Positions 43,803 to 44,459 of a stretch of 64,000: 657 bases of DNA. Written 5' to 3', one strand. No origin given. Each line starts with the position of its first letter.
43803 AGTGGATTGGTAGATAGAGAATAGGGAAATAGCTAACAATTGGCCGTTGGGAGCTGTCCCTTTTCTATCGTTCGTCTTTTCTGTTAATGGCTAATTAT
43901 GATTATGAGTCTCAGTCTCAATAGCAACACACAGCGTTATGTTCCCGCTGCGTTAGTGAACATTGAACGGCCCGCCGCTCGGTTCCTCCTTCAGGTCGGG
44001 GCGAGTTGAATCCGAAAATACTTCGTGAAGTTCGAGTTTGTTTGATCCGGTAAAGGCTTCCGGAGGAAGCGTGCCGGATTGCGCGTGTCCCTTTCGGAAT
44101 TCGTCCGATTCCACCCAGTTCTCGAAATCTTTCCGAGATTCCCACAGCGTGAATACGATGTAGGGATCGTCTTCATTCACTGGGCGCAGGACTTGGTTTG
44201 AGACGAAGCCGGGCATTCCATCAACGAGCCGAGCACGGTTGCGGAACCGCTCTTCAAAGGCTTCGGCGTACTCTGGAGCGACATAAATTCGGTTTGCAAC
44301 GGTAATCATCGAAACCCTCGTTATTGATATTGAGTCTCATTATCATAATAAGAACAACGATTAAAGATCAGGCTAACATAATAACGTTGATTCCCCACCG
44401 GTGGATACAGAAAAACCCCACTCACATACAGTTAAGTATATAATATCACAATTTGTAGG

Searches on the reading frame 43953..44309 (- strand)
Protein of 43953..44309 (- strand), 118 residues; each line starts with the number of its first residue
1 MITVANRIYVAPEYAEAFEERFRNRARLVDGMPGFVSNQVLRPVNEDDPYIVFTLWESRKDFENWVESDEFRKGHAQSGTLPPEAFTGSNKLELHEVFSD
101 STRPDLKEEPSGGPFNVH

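Call 62: search_protein_families(library=pfam, proteins=[window:43953-44309:-], max_evalue=0.001)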
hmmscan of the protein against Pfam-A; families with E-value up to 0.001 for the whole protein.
window:43953-44309:- (118 aa): 1 family
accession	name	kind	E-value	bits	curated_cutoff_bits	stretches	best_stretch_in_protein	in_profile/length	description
PF03992.22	ABM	-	1.6e-22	79.9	23.1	1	1-76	1-77/78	Antibiotic biosynthesis monooxygenase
